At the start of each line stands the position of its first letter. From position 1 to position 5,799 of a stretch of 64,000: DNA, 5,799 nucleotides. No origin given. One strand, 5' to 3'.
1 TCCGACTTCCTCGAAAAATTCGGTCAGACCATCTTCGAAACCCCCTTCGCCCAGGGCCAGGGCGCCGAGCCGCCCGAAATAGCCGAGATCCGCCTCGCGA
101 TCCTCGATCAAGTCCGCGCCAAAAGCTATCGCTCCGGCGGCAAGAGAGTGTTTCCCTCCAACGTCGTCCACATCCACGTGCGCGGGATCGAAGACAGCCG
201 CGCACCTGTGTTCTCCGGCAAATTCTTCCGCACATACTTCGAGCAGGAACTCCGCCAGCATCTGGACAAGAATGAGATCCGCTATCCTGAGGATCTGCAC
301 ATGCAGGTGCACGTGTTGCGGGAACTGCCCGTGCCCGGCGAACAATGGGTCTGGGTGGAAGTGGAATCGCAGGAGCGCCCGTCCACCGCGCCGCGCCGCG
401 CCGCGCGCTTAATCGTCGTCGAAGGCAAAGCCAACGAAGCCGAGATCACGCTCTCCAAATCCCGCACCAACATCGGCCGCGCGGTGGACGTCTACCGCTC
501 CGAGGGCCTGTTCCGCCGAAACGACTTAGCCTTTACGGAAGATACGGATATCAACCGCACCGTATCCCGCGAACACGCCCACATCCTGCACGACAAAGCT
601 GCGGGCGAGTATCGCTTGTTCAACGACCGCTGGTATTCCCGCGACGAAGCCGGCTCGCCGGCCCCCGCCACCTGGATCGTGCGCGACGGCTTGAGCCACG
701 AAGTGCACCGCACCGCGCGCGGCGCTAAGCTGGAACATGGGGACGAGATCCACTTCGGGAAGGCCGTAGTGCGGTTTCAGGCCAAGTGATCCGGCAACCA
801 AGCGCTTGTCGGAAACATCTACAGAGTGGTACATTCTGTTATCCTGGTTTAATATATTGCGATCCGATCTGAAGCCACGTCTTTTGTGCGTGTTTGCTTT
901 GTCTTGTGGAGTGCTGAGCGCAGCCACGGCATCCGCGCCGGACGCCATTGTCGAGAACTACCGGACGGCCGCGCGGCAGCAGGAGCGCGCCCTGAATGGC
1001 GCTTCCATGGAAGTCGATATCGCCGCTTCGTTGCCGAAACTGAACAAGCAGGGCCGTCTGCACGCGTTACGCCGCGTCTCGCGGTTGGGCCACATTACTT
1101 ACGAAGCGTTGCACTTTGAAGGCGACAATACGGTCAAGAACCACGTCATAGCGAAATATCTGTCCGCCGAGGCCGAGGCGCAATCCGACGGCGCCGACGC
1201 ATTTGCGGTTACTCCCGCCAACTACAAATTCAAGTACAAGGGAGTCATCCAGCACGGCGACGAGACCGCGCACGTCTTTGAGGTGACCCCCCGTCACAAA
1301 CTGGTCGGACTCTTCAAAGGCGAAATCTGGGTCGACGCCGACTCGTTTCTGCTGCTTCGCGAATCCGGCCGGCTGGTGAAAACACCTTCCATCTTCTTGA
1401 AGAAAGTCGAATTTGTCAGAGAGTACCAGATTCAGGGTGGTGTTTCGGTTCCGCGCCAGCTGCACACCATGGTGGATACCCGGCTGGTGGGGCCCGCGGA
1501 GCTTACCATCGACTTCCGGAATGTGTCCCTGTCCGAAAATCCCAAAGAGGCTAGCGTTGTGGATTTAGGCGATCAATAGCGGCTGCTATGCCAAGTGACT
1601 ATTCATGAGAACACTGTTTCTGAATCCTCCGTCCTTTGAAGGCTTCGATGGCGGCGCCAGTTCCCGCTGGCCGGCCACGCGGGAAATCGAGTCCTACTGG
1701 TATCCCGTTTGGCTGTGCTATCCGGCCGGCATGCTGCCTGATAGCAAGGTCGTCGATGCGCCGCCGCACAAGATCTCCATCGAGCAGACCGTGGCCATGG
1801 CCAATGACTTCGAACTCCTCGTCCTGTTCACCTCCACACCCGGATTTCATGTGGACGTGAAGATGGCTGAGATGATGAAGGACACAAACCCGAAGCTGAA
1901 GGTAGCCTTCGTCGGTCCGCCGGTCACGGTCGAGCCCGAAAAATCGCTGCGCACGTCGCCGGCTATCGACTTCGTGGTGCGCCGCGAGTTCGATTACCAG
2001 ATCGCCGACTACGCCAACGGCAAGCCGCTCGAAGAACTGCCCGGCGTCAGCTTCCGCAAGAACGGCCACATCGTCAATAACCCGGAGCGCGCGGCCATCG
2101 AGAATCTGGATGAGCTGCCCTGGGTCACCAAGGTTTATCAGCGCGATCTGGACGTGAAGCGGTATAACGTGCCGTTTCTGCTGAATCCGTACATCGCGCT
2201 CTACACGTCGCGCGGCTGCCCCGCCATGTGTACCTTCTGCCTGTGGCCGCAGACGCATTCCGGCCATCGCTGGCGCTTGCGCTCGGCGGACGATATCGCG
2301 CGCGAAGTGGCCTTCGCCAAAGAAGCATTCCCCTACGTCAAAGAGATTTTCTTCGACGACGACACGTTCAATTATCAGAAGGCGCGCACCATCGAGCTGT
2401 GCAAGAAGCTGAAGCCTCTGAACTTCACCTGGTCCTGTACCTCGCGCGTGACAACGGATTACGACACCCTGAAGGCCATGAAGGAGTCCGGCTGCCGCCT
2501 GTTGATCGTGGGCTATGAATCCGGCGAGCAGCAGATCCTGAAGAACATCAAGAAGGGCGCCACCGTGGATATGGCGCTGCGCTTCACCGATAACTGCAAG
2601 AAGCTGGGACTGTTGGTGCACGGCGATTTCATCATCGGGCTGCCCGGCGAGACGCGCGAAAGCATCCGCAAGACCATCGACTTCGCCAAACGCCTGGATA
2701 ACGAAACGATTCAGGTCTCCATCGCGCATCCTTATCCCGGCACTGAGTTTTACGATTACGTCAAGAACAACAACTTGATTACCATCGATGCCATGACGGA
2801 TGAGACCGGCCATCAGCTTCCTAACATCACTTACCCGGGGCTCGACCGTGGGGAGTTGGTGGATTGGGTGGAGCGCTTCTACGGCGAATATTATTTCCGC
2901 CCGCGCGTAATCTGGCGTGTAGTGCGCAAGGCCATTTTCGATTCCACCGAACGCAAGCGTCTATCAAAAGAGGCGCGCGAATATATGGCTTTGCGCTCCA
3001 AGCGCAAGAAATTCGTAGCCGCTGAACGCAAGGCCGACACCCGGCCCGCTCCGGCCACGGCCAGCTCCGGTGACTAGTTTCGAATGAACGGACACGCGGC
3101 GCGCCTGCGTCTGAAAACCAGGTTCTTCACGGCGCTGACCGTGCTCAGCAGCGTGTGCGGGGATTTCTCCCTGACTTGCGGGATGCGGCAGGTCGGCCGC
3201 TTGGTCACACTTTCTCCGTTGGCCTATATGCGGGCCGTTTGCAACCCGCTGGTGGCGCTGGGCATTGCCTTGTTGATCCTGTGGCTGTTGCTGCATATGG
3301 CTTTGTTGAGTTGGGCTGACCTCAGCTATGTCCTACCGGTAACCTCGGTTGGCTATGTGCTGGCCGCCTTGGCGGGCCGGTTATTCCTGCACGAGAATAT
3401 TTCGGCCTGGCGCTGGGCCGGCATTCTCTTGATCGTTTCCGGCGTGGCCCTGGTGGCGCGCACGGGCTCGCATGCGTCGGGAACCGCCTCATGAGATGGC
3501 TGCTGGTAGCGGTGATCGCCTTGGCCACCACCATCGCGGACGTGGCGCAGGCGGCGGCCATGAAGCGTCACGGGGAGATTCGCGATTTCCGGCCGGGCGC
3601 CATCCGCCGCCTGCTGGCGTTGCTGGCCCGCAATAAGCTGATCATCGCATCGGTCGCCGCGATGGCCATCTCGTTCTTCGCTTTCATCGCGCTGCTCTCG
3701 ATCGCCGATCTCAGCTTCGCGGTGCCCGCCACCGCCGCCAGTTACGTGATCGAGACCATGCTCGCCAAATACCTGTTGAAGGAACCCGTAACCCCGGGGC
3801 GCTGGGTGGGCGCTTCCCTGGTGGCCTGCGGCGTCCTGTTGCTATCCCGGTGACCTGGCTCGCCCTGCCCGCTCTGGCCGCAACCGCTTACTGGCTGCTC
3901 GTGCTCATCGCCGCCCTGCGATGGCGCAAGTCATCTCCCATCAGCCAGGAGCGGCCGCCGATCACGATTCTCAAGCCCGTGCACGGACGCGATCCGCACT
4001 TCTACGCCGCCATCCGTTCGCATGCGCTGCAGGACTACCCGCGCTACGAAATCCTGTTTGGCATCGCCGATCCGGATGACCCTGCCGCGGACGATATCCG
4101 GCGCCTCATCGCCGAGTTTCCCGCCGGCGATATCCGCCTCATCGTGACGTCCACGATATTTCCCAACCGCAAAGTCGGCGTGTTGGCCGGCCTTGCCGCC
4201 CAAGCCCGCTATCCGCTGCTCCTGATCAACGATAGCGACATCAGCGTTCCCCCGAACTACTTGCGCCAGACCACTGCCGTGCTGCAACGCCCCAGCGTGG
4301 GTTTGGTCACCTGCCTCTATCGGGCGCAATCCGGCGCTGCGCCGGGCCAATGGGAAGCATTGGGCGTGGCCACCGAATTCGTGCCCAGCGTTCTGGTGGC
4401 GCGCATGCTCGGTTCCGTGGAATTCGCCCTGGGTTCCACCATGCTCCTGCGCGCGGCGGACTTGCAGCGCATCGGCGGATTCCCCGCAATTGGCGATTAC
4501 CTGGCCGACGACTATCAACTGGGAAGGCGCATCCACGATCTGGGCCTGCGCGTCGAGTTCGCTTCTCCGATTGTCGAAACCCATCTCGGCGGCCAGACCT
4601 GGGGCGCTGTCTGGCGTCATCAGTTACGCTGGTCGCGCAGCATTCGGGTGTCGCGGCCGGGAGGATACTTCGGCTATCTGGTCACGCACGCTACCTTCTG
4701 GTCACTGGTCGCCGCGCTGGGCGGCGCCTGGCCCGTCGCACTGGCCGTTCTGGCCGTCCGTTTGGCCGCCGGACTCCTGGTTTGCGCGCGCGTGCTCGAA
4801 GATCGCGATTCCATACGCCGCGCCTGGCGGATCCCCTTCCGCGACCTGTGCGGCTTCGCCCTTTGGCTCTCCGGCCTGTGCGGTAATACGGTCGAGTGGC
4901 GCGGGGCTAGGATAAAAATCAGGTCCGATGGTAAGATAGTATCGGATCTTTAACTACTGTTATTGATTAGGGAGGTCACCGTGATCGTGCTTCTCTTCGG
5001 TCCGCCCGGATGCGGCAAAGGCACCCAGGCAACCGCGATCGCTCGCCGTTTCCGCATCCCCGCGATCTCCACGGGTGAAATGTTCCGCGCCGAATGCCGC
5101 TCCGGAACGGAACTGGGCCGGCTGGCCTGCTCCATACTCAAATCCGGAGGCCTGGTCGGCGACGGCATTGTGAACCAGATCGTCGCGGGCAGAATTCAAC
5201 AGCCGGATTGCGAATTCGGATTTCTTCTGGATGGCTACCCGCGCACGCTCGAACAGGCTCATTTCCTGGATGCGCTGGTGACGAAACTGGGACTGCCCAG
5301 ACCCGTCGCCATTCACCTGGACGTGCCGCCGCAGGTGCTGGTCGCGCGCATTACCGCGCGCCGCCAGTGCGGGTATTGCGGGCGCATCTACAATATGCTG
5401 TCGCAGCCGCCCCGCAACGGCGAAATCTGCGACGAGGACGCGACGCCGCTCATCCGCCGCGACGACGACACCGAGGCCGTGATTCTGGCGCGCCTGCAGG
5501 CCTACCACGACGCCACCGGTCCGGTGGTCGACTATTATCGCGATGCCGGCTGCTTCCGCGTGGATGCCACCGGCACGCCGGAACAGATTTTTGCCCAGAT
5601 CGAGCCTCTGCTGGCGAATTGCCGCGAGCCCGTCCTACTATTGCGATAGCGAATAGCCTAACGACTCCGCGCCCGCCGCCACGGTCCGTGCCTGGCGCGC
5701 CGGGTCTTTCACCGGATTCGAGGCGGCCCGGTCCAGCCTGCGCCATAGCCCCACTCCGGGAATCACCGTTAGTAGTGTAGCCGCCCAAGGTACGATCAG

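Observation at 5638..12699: Duplicated membrane locus: two PAP2-type transferase paralogs, two unassigned polytopic paralogs and a GT87-like gene, next to hopanoid genes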

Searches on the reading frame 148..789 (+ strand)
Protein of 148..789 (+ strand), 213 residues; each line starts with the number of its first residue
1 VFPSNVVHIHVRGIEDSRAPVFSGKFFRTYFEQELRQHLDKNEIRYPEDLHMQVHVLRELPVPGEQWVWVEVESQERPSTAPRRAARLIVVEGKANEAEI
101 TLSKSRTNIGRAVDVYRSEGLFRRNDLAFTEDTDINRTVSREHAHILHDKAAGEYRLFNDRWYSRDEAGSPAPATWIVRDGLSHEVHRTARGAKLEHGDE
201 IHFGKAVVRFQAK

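Call 11: search_protein_families(library=pfam, proteins=[window:148-789:+], max_evalue=0.01)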
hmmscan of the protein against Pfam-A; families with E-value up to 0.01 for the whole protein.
window:148-789:+ (213 aa): 1 family
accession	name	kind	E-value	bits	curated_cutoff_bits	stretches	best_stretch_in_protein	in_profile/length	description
PF00498.31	FHA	-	0.0022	18.8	20.7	0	108-204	2-67/67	FHA domain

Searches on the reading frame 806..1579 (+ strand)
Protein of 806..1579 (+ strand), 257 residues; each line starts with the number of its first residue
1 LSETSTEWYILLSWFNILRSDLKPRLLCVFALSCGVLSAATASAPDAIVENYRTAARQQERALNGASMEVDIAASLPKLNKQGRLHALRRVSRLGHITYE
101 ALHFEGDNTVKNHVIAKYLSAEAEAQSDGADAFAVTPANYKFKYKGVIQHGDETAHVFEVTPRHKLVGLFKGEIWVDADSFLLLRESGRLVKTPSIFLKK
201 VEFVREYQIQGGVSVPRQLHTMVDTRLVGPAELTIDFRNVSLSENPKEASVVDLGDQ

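Call 11: search_protein_families(library=pfam, proteins=[window:806-1579:+], max_evalue=0.01)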
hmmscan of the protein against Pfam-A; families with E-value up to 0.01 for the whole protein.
window:806-1579:+ (257 aa): 1 family
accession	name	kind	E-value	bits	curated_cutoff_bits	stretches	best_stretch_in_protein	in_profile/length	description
PF18939.6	DUF5686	-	9.3e-05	21.5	39.2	1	139-183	127-171/669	Family of unknown function (DUF5686)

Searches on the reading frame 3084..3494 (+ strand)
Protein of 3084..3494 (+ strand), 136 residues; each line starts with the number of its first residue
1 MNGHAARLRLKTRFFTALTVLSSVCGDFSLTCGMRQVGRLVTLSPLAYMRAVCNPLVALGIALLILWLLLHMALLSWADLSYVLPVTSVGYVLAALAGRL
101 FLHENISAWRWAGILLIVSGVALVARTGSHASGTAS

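Call 11: search_protein_families(library=pfam, proteins=[window:3084-3494:+], max_evalue=0.01)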
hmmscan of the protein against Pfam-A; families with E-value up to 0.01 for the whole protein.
window:3084-3494:+ (136 aa): 3 families
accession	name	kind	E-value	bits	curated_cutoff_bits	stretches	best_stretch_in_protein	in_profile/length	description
PF00892.27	EamA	-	7.9e-06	26.6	28.2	1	55-125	64-134/135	EamA-like transporter family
PF24282.1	DUF7470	-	0.0012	19.2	27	0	112-125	11-24/58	Family of unknown function (DUF7470)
PF10639.15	TMEM234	-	0.0015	19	30.1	1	69-124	56-112/113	Putative transmembrane family 234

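Call 13: search_protein_families(library=ncbifam, proteins=[window:3084-3494:+], max_evalue=0.01)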
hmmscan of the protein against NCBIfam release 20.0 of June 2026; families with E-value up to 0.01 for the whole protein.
window:3084-3494:+ (136 aa): 4 families
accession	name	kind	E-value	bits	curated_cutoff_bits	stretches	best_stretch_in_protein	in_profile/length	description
NF011625.2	PRK15051.1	equivalog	5.9e-06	26.4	92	1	56-125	44-108/111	4-amino-4-deoxy-L-arabinose-phosphoundecaprenol flippase subunit ArnE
TIGR03340.1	phn_DUF6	hypoth_equivalog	2.2e-05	24.3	288.15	1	56-131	66-140/281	phosphonate utilization associated putative membrane protein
NF051481.1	EbrA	exception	0.0015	18.9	160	1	56-124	36-102/104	SMR family multidrug efflux transporter EbrA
NF033470.1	SMR_qac_bcrC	exception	0.0094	16.4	225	0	54-128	29-105/114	quaternary ammonium compound efflux SMR transporter BcrC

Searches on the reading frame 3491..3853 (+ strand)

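Call 11: search_protein_families(library=pfam, proteins=[window:3491-3853:+], max_evalue=0.01)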
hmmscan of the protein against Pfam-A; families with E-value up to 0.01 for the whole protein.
window:3491-3853:+ (120 aa): 3 families
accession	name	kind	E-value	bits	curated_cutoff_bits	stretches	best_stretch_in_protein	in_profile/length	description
PF00892.27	EamA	-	1.2e-07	32.6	28.2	1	48-119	63-134/135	EamA-like transporter family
PF10639.15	TMEM234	-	8e-06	26.4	30.1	1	37-118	31-112/113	Putative transmembrane family 234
PF03151.22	TPT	-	0.008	16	30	1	49-118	222-290/291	Triose-phosphate Transporter family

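Call 13: search_protein_families(library=ncbifam, proteins=[window:3491-3853:+], max_evalue=0.01)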
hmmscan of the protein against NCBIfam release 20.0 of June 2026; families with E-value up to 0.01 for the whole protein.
window:3491-3853:+ (120 aa): 3 families
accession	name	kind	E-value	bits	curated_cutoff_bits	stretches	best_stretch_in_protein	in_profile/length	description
NF002816.2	PRK02971.1-2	equivalog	5.8e-05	23.5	99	1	9-119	7-117/120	4-amino-4-deoxy-L-arabinose-phosphoundecaprenol flippase subunit ArnF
NF011625.2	PRK15051.1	equivalog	6.1e-05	23.2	92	1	54-118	43-107/111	4-amino-4-deoxy-L-arabinose-phosphoundecaprenol flippase subunit ArnE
TIGR03340.1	phn_DUF6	hypoth_equivalog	0.00027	20.7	288.15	1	49-119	64-134/281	phosphonate utilization associated putative membrane protein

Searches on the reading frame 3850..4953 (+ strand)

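Call 11: search_protein_families(library=pfam, proteins=[window:3850-4953:+], max_evalue=0.01)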
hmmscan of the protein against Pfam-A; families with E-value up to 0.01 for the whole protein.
window:3850-4953:+ (367 aa): 4 families
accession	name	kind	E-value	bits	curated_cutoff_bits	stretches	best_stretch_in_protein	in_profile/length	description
PF13506.12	Glyco_transf_21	-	3.7e-43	147.4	21.7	1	97-263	7-174/174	Glycosyl transferase family 21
PF13641.12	Glyco_tranf_2_3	-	7.3e-23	82.2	27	1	53-263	18-229/230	Glycosyltransferase like family 2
PF13632.12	Glyco_trans_2_3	-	1.1e-19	71.5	27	1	125-310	3-197/198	Glycosyl transferase family group 2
PF00535.33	Glycos_transf_2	-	0.00028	21.3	23.3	1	43-163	5-121/168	Glycosyl transferase family 2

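Call 13: search_protein_families(library=ncbifam, proteins=[window:3850-4953:+], max_evalue=0.01)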
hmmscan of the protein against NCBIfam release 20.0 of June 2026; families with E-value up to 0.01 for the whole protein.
window:3850-4953:+ (367 aa): 4 families
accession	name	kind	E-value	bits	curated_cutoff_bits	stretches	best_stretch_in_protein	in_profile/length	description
TIGR03472.1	HpnI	equivalog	7.9e-106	354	310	1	4-364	8-371/373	bacteriohopanetetrol glucosamine biosynthesis glycosyltransferase HpnI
TIGR03469.1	HpnB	hypoth_equivalog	1.5e-08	34.1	379.25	1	9-235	17-253/386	hopene-associated glycosyltransferase HpnB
TIGR03965.1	mycofact_glyco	equivalog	1.8e-06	27.1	280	1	30-264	67-299/467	mycofactocin biosynthesis glycosyltransferase MftF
TIGR03937.1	PgaC_IcaA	equivalog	9.2e-06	24.8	422.3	1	9-263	18-268/407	poly-beta-1,6-N-acetyl-D-glucosamine synthase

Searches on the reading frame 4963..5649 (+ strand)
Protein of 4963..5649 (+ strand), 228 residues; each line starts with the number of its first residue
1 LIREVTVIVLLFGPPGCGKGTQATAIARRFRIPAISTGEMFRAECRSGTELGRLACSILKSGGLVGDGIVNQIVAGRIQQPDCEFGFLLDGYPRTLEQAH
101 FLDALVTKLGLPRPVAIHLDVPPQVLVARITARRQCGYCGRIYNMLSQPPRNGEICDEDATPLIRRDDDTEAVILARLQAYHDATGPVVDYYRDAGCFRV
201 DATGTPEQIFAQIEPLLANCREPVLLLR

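Call 11: search_protein_families(library=pfam, proteins=[window:4963-5649:+], max_evalue=0.01)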
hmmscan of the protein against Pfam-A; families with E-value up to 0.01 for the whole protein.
window:4963-5649:+ (228 aa): 7 families
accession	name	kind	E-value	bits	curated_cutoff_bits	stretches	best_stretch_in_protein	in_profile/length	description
PF00406.28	ADK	-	4.8e-46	157.1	26.8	1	11-195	1-149/151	Adenylate kinase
PF13207.12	AAA_17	-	1.8e-21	77.3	27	1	12-135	1-124/136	AAA domain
PF05191.20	ADK_lid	-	3.3e-11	43.3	26.6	1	133-168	1-36/36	Adenylate kinase, active site lid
PF13238.12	AAA_18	-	0.00018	22.4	29.4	0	9-40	1-27/128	AAA domain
PF00004.35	AAA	-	0.00023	22.1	21.2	1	9-36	1-28/131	ATPase family associated with various cellular activities (AAA)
PF02224.24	Cytidylate_kin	-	0.0015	18.8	26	1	13-43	5-35/211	Cytidylate kinase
PF13671.12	AAA_33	-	0.0051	17.5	27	0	9-42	2-35/143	AAA domain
